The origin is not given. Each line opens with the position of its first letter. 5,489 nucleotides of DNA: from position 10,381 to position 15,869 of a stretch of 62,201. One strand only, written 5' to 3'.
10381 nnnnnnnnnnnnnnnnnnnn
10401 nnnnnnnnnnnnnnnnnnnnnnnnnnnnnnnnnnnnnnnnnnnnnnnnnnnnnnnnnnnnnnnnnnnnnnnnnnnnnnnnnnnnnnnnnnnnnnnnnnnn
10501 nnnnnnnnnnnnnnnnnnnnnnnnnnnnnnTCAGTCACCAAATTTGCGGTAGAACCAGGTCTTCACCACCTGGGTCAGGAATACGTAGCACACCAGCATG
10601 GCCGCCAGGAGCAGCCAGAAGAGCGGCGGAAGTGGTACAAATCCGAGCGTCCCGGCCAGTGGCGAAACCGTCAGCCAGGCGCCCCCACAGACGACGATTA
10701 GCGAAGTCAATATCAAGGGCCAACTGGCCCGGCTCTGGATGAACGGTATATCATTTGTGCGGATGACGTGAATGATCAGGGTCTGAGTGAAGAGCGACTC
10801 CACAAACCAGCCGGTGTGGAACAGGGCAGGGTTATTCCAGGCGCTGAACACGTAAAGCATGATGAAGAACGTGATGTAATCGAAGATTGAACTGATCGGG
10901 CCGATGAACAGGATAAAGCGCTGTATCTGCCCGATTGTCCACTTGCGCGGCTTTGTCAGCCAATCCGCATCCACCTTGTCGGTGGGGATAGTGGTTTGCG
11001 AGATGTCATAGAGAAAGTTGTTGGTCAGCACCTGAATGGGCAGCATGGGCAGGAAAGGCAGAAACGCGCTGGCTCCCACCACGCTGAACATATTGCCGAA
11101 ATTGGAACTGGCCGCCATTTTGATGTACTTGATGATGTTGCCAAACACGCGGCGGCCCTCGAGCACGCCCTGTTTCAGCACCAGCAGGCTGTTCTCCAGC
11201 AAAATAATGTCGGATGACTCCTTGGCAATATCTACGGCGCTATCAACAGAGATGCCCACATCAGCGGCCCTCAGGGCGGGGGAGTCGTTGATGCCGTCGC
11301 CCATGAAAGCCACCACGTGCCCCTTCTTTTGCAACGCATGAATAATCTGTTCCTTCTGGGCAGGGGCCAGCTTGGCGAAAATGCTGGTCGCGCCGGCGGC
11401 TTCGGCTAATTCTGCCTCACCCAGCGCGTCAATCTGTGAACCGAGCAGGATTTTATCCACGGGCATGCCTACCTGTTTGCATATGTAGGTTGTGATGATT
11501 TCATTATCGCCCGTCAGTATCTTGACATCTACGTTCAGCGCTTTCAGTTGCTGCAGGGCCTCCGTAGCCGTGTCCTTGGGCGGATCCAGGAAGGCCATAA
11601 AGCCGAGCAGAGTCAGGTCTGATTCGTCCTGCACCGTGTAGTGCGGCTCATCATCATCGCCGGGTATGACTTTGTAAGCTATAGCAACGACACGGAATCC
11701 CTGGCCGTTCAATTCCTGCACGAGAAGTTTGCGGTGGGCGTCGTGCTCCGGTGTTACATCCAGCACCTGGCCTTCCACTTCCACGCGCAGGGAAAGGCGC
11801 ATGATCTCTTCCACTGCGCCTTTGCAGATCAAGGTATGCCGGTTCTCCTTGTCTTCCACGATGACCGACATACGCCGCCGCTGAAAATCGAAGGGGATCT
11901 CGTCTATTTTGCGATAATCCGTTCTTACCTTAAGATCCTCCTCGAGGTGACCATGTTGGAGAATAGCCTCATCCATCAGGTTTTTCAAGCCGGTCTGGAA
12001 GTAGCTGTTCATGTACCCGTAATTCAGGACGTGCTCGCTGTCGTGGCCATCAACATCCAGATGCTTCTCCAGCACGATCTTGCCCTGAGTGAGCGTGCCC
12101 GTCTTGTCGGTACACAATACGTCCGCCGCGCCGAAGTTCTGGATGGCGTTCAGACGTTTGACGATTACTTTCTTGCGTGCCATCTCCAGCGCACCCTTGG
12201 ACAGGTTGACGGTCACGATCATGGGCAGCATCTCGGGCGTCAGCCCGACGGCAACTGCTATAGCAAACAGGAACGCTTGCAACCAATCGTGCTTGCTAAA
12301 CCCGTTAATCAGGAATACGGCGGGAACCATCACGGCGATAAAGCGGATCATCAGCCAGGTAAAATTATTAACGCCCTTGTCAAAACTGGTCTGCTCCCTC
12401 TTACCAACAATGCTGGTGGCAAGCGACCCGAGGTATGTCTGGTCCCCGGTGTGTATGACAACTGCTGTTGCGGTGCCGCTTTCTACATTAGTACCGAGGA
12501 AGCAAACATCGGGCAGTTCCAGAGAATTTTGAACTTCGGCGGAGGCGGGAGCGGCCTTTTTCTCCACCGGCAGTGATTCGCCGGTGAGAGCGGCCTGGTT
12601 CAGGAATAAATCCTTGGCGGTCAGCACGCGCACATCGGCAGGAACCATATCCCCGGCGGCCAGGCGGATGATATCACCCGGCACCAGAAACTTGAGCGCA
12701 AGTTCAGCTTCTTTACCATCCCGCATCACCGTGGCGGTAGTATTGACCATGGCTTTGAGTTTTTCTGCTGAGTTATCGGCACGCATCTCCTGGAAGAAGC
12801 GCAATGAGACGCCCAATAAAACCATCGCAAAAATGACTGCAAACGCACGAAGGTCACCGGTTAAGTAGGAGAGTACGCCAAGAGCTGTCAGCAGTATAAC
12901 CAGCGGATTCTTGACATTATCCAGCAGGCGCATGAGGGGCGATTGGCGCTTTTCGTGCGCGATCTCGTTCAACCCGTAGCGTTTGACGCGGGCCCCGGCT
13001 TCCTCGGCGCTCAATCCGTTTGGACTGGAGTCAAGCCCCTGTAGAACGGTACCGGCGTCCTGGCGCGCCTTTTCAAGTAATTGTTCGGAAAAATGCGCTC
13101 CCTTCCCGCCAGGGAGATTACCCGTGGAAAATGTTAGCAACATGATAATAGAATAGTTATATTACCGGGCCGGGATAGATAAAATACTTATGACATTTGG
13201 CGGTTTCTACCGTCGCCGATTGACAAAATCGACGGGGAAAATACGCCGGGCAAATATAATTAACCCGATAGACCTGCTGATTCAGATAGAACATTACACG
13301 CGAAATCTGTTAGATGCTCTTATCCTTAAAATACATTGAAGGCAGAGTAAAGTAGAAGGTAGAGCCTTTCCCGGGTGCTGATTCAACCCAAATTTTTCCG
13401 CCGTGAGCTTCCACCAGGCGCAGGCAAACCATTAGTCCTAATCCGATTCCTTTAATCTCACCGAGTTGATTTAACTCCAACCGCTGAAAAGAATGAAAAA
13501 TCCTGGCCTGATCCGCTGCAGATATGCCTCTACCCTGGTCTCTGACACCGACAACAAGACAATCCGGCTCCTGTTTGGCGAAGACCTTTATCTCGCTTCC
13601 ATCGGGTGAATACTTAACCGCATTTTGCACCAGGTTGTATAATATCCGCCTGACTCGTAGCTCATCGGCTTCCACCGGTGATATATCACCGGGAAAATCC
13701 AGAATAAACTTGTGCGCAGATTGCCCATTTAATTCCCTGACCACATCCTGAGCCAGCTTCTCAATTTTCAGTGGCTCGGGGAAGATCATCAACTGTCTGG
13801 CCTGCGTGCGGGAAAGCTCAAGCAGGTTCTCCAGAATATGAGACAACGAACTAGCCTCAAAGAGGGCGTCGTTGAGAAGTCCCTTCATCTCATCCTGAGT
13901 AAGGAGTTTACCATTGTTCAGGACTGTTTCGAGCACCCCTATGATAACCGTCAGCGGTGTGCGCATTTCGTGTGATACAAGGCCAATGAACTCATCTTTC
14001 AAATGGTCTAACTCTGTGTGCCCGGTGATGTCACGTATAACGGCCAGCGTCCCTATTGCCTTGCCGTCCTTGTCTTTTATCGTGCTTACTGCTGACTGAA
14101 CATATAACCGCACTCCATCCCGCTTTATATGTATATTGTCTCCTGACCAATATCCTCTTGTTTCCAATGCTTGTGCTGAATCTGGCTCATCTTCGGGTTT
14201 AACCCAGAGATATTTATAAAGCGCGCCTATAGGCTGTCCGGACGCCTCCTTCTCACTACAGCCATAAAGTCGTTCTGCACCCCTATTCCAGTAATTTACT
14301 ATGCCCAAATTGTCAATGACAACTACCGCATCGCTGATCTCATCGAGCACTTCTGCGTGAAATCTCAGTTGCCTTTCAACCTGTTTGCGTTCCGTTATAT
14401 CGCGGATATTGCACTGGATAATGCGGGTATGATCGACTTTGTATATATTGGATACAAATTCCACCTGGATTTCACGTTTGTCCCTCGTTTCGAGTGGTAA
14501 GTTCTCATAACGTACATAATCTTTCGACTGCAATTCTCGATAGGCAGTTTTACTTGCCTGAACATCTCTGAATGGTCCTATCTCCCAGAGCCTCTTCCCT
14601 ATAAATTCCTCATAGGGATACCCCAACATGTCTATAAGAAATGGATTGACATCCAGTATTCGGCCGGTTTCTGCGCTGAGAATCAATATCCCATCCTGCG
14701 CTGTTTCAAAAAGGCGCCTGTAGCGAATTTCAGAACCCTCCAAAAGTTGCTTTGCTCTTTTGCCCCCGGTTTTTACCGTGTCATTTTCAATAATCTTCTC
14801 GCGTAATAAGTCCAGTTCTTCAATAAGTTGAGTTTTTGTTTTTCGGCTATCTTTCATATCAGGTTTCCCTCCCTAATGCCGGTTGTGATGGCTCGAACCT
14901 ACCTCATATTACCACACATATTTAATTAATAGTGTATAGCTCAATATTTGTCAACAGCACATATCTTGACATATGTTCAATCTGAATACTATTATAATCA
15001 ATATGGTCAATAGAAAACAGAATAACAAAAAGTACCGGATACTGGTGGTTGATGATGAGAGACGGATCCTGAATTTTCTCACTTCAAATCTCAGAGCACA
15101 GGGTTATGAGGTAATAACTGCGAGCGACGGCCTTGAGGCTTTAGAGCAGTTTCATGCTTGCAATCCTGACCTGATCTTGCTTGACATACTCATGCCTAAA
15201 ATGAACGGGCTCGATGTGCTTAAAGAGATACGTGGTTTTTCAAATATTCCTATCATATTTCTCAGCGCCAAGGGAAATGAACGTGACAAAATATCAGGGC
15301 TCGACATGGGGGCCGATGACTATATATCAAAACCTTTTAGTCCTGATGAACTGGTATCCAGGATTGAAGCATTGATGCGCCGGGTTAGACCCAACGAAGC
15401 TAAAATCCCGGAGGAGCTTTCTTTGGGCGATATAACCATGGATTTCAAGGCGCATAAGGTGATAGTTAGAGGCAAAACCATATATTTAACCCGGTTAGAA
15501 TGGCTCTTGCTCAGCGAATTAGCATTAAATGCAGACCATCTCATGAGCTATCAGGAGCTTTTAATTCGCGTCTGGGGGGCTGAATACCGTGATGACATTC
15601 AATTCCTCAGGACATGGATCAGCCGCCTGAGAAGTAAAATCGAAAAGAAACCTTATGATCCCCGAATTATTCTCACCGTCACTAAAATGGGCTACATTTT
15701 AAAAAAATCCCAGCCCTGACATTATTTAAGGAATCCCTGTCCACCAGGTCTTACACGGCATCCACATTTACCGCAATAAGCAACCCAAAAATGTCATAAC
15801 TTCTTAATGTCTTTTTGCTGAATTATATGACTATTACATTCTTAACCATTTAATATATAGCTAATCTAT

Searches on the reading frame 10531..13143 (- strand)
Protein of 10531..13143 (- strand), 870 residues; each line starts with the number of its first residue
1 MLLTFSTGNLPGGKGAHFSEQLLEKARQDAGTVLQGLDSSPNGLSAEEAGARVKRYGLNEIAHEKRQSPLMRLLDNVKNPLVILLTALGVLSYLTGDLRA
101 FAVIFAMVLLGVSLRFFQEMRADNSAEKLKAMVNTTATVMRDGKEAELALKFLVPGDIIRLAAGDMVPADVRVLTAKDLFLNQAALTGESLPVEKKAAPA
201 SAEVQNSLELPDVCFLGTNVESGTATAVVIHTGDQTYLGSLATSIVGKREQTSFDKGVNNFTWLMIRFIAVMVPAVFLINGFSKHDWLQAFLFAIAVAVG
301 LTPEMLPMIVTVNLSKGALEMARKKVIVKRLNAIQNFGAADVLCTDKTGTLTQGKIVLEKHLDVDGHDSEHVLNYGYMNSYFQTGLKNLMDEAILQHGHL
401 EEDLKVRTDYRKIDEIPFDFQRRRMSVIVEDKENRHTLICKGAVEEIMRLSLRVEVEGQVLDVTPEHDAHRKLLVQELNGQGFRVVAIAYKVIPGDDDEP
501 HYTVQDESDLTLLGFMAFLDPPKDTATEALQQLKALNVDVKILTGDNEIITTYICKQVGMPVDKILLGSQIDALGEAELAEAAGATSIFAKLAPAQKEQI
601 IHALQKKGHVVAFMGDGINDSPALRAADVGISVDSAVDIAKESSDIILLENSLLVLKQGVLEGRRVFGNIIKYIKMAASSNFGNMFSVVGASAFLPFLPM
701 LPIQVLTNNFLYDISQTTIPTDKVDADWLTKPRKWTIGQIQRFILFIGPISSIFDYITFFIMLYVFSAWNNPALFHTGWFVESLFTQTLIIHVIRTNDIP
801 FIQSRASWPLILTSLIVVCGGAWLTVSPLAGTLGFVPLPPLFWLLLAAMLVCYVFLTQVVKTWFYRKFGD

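Call 68: search_protein_families(library=pfam, proteins=[window:10531-13143:-], max_evalue=0.0001)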
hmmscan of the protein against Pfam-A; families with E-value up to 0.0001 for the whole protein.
window:10531-13143:- (870 aa): 5 families
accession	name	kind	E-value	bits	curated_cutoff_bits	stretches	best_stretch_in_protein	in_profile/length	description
PF00122.25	E1-E2_ATPase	-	2.7e-42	144.8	28.1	1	132-324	2-181/181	E1-E2 ATPase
PF00689.26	Cation_ATPase_C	-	1.1e-18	68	27.3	1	697-862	1-174/175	Cation transporting ATPase, C-terminus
PF00702.32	Hydrolase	-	3.5e-18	67.1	26.4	1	341-628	2-191/191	haloacid dehalogenase-like hydrolase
PF00690.31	Cation_ATPase_N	-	5.5e-16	58.4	20.4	1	28-92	4-69/69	Cation transporter/ATPase, N-terminus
PF13246.12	Cation_ATPase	-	1.9e-09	37.8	21.7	1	405-449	41-86/91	Cation transport ATPase (P-type)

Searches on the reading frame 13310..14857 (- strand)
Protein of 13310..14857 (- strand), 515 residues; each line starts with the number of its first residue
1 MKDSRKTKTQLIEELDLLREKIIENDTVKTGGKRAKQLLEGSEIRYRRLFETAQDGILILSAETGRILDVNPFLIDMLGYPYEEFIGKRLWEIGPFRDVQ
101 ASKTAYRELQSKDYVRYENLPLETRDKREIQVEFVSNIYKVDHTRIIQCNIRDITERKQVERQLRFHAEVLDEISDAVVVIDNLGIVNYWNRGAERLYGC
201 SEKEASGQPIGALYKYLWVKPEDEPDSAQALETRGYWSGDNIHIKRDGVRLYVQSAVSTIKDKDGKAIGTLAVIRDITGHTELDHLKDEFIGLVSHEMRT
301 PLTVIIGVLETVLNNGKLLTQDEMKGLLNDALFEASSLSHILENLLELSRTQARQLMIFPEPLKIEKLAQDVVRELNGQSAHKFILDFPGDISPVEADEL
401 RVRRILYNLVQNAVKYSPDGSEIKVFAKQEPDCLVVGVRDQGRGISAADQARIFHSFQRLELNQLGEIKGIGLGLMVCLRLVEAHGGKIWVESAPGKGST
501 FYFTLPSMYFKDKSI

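Call 68: search_protein_families(library=pfam, proteins=[window:13310-14857:-], max_evalue=0.0001)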
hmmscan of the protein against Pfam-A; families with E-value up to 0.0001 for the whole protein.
window:13310-14857:- (515 aa): 9 families
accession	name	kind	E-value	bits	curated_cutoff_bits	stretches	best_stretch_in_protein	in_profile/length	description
PF02518.31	HATPase_c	-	1.5e-28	99.9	26.4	1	398-506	2-108/111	Histidine kinase-, DNA gyrase B-, and HSP90-like ATPase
PF13426.13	PAS_9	-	1.2e-26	93.4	27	2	175-278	1-102/103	PAS domain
PF00989.32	PAS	-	5.8e-20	71.8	22.6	2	170-277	6-113/113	PAS fold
PF13188.13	PAS_8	-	6.4e-18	64.4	21.8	2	45-98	2-54/65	PAS domain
PF08448.16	PAS_4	-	2.8e-15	57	23.1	1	171-278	1-106/110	PAS fold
PF00512.31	HisKA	-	2.2e-13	50.5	26.9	1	287-353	2-65/66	His Kinase A (phospho-acceptor) domain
PF08447.18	PAS_3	-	8.9e-06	26.3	25.6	0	189-273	3-88/89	PAS fold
PF24820.1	Diguanyl_cycl_sensor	-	6.3e-05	23.3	28.1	0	171-208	2-39/109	Diguanylate cyclase-like sensor domain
PF12860.13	PAS_7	-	7.2e-05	23.3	27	0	171-234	1-66/115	PAS fold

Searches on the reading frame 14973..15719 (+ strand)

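Call 68: search_protein_families(library=pfam, proteins=[window:14973-15719:+], max_evalue=0.0001)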
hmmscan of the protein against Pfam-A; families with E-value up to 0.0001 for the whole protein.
window:14973-15719:+ (248 aa): 2 families
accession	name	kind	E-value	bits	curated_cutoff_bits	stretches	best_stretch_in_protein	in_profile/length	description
PF00072.30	Response_reg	-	1.8e-32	112.2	30.2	1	23-132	1-111/111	Response regulator receiver domain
PF00486.34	Trans_reg_C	-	2.2e-17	63.3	26.2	1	167-243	1-77/77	Transcriptional regulatory protein, C terminal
